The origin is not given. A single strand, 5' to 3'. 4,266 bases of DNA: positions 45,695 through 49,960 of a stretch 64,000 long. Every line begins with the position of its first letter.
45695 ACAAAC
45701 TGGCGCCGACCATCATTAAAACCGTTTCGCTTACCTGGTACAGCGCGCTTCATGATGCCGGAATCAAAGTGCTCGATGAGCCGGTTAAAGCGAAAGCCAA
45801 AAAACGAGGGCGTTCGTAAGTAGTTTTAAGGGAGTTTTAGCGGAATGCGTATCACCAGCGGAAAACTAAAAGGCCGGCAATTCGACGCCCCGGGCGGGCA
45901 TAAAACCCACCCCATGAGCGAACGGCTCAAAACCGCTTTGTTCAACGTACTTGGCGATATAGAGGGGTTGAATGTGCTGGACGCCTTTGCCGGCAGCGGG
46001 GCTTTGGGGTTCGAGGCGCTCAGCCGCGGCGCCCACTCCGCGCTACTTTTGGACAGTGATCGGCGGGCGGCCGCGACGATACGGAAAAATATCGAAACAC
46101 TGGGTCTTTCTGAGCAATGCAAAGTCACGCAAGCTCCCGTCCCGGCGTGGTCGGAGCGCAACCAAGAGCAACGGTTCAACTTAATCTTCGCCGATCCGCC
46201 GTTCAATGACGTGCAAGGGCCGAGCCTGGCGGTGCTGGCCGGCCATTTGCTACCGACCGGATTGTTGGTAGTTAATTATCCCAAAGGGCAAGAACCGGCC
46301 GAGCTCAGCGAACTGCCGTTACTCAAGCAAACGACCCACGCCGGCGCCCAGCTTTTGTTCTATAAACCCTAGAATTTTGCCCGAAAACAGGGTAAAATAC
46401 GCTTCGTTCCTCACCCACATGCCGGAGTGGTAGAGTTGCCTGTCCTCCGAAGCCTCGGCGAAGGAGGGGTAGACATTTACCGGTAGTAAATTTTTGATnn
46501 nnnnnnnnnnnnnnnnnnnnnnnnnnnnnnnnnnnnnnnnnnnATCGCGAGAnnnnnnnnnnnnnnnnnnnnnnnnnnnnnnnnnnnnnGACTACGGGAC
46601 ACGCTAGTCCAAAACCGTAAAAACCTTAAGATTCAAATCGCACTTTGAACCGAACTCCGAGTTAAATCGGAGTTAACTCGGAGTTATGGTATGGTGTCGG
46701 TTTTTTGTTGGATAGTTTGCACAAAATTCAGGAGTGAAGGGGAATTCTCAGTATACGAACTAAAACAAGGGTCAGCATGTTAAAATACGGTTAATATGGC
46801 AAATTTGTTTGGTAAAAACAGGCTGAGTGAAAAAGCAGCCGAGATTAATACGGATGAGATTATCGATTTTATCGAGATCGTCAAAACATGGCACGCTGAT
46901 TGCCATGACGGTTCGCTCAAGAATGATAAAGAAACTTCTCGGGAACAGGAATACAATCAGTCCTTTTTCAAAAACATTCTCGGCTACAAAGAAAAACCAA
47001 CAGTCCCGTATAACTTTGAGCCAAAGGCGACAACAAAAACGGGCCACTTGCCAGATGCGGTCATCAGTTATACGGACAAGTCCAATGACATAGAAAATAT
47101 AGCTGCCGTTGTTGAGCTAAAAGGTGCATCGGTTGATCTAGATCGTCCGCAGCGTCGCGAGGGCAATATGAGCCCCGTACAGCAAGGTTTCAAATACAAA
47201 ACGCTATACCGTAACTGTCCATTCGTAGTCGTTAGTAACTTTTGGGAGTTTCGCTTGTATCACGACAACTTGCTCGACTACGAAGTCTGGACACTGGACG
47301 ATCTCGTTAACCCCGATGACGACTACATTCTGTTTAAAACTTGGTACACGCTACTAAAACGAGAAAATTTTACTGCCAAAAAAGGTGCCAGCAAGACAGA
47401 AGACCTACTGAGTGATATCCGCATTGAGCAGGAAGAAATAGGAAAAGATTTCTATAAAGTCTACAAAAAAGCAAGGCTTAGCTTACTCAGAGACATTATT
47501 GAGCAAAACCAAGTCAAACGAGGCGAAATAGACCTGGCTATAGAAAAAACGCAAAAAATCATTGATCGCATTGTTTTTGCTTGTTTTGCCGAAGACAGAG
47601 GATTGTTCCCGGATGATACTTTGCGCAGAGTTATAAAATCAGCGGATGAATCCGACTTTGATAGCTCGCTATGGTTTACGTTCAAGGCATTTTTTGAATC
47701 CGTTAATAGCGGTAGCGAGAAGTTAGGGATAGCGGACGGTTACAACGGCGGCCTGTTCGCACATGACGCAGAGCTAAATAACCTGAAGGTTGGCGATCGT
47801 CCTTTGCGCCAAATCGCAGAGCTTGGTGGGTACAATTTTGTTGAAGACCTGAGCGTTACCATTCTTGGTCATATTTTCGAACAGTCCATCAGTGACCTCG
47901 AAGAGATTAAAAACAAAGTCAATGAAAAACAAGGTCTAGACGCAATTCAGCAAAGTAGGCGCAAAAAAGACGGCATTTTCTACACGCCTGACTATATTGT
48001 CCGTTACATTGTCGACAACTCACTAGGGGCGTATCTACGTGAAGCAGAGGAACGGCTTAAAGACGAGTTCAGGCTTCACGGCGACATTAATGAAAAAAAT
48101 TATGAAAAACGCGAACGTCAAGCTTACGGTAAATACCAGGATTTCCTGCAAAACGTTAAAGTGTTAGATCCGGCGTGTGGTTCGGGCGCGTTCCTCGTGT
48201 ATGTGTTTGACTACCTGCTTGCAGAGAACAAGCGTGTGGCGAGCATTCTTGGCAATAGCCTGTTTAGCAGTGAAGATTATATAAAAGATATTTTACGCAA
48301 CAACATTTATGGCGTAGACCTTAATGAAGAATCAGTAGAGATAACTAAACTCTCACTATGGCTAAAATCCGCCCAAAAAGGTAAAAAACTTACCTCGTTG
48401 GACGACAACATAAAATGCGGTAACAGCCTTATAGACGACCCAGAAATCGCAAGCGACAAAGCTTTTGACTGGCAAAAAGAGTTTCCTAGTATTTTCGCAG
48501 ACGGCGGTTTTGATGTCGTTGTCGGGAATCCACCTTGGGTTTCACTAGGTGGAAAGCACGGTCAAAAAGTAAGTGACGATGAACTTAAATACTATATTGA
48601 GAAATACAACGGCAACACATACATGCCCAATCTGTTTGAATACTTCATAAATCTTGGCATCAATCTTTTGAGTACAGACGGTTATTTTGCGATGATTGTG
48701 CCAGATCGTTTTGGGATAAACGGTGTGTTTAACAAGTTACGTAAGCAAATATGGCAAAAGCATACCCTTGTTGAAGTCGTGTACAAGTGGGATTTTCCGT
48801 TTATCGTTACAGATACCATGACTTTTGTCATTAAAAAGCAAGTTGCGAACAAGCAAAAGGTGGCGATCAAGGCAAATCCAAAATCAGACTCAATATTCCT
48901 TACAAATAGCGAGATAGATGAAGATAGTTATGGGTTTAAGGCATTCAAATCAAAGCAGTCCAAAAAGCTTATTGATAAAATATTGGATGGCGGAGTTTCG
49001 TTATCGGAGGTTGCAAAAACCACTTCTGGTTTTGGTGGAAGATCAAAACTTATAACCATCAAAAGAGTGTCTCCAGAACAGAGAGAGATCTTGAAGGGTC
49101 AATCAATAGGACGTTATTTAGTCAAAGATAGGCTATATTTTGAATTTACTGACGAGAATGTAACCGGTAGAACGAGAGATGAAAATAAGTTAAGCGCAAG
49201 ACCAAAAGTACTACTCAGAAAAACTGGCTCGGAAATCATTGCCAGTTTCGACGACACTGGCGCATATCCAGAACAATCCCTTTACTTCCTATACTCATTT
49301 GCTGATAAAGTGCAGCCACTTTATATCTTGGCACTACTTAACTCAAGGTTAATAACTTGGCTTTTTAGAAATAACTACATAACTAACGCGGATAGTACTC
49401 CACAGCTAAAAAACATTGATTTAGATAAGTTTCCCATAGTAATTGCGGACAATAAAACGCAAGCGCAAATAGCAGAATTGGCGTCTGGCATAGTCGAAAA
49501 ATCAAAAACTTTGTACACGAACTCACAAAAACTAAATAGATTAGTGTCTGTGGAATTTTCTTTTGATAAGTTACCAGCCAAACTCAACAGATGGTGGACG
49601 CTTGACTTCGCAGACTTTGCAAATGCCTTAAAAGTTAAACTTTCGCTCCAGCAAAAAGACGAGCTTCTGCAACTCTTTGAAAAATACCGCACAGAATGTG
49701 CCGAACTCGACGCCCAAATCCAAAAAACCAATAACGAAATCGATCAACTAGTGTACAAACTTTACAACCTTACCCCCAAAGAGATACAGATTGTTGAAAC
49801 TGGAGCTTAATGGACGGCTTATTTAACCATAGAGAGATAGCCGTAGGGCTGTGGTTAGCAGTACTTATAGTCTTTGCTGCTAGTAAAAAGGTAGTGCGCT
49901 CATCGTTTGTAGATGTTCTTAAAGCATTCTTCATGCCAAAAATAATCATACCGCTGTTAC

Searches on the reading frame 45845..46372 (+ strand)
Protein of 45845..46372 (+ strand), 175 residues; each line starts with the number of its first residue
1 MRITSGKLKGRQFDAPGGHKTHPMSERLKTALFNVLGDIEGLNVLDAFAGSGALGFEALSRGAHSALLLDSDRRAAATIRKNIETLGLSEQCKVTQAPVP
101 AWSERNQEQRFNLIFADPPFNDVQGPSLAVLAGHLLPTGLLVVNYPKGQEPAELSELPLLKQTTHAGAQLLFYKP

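Call 10: search_protein_families(library=pfam, proteins=[window:45845-46372:+], max_evalue=0.01)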
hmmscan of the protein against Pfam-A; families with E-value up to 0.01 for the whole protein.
window:45845-46372:+ (175 aa): 6 families
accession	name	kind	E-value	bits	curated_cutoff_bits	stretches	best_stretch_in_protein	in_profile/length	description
PF03602.21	Cons_hypoth95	-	8.5e-41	140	24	1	1-174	1-182/182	Conserved hypothetical protein 95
PF05175.20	MTS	-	5.2e-07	29.9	23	1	32-125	23-113/170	Methyltransferase small domain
PF13847.12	Methyltransf_31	-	3e-06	27.4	27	1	41-153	4-114/145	Methyltransferase domain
PF01170.24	UPF0020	-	0.00016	21.9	22.3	1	22-121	10-132/197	RMKL-like, methyltransferase domain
PF06325.19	PrmA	-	0.00025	21.1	22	1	40-116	161-232/296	Ribosomal protein L11 methyltransferase (PrmA)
PF13649.12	Methyltransf_25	-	0.0013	19.8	27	1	44-117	1-72/97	Methyltransferase domain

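Call 20: find_encoding_contigs(protein=window:45845-46372:+, flank=10000, max_places=10)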
Protein window:45845-46372:+ (175 aa): 1 contig read that carries it; 1 place shown.
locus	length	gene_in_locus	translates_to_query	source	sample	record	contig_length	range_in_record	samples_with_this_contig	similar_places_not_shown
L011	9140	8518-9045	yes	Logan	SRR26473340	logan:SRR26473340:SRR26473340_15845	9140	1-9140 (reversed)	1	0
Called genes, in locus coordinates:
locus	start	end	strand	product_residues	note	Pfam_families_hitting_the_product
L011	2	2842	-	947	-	?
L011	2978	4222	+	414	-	PF00579:tRNA-synt_1b, PF22421:SYY_C-terminal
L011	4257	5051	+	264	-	PF13489:Methyltransf_23, PF01209:Ubie_methyltran (weak), PF05891:Methyltransf_PK (faint), PF13649:Methyltransf_25, PF13847:Methyltransf_31, PF08241:Methyltransf_11, PF08242:Methyltransf_12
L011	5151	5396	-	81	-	-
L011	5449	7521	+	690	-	PF17191:RecG_wedge, PF01336:tRNA_anti-codon (weak), PF00176:SNF2-rel_dom (faint), PF00270:DEAD, PF04851:ResIII, PF18766:SWI2_SNF2 (weak), PF00271:Helicase_C, PF19833:RecG_dom3_C, +2 more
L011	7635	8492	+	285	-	-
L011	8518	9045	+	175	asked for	PF03602:Cons_hypoth95, PF05175:MTS (weak), PF13847:Methyltransf_31 (weak)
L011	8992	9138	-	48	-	?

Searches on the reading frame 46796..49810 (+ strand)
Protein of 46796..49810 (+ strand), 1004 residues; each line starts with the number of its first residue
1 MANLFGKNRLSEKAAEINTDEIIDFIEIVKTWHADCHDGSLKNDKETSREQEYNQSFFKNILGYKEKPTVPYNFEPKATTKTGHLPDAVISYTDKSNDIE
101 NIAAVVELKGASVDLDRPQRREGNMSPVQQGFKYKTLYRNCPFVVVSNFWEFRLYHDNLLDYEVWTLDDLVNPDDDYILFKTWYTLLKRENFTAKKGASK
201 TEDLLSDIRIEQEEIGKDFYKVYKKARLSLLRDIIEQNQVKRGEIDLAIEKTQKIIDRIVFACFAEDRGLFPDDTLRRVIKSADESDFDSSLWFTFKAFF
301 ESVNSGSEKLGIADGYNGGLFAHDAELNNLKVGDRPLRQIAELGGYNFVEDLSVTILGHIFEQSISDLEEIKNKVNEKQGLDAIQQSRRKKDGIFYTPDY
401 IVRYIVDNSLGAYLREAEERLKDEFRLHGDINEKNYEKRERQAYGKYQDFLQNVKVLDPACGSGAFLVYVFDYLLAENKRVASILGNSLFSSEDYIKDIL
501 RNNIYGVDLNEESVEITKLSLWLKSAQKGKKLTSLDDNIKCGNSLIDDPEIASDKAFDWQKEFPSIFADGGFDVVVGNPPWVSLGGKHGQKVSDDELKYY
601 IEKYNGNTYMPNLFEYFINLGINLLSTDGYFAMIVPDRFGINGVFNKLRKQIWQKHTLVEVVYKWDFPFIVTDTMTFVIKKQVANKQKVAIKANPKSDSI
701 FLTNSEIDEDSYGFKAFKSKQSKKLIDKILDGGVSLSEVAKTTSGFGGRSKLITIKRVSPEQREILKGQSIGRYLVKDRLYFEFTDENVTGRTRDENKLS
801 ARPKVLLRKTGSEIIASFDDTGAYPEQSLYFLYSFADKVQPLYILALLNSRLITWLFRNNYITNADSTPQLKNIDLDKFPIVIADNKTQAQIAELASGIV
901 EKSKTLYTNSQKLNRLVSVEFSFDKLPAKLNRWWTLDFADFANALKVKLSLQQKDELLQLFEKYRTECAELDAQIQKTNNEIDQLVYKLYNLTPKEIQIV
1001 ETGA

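Call 10: search_protein_families(library=pfam, proteins=[window:46796-49810:+], max_evalue=0.01)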
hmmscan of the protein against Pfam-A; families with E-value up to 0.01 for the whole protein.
window:46796-49810:+ (1004 aa): 6 families
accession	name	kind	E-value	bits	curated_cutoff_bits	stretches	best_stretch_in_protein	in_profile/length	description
PF07669.17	Eco57I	-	1.6e-38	133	25.3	1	502-663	1-164/171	Eco57I restriction-modification methylase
PF12950.13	TaqI_C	-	9.8e-22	77.9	26.5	1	764-881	2-118/118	TaqI-like C-terminal specificity domain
PF20473.4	MmeI_Mtase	-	1.2e-15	57.8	27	1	441-603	8-165/259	MmeI, DNA-methyltransferase domain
PF02384.22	N6_Mtase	-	1.1e-14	54.9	20.4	1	452-706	46-247/311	N-6 DNA Methylase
PF20464.3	MmeI_N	-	1.8e-05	25.5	27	1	44-182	17-148/181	MmeI, N-terminal domain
PF20465.4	MmeI_hel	-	0.0001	23.4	27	1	254-321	5-75/75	MmeI, helicase spacer domain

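Call 67: list_cluster_members(proteins=[window:46796-49810:+, window:49810-50661:+, window:51138-52694:+, window:53035-53712:+, window:53756-54178:-, window:54401-54766:+, window:54897-55583:-, window:55756-55947:+, window:56056-56649:+, window:8094-8945:+])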
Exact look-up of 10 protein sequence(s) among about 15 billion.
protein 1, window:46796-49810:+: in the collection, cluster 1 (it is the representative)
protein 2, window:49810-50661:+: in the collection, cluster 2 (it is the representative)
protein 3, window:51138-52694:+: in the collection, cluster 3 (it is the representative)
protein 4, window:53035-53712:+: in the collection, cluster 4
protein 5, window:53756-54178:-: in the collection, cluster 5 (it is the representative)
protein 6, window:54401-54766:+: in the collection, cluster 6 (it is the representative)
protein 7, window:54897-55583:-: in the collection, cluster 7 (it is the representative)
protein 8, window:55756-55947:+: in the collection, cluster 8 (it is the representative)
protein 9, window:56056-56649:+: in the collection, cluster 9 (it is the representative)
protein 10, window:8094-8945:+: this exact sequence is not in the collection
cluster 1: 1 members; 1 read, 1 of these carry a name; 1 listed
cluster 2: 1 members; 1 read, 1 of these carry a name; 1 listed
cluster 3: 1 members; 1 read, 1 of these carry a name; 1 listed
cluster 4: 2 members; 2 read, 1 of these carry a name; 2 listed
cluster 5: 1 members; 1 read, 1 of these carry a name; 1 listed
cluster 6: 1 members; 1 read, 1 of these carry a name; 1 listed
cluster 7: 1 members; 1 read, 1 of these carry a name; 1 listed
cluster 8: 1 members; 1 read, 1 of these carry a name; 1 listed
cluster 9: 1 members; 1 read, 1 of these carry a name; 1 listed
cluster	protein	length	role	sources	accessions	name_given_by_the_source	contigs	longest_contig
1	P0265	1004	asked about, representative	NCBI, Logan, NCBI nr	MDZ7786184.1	MAG: TaqI-like C-terminal specificity domain-containing protein [Candidatus ... | TaqI-like C-terminal specificity domain-containing protein [Candidatus Saccharibacteria ...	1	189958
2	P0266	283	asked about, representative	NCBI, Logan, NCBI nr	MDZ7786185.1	MAG: hypothetical protein U5L95_03630 [Candidatus Saccharibacteria bacterium] | hypothetical protein [Candidatus Saccharibacteria bacterium]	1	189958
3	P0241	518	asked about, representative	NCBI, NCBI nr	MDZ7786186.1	MAG: hypothetical protein U5L95_03635 [Candidatus Saccharibacteria bacterium] | hypothetical protein [Candidatus Saccharibacteria bacterium]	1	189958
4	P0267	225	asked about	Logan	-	-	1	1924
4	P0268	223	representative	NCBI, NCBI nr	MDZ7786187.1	MAG: hypothetical protein U5L95_03640 [Candidatus Saccharibacteria bacterium] | hypothetical protein [Candidatus Saccharibacteria bacterium]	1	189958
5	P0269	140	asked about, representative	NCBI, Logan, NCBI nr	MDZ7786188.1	MAG: cytidine deaminase [Candidatus Saccharibacteria bacterium] | cytidine deaminase [Candidatus Saccharibacteria bacterium]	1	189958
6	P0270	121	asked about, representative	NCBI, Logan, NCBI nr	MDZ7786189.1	MAG: DUF4440 domain-containing protein [Candidatus Saccharibacteria bacterium] | DUF4440 domain-containing protein [Candidatus Saccharibacteria bacterium]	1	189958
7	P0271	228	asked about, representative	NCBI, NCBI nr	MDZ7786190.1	MAG: SgcJ/EcaC family oxidoreductase [Candidatus Saccharibacteria bacterium] | SgcJ/EcaC family oxidoreductase [Candidatus Saccharibacteria bacterium]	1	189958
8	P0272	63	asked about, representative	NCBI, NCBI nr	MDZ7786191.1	MAG: AbrB/MazE/SpoVT family DNA-binding domain-containing protein [Candidatus ... | AbrB/MazE/SpoVT family DNA-binding domain-containing protein [Candidatus Saccharibacteria ...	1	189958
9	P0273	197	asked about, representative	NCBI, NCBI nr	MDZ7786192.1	MAG: hypothetical protein U5L95_03665 [Candidatus Saccharibacteria bacterium] | hypothetical protein [Candidatus Saccharibacteria bacterium]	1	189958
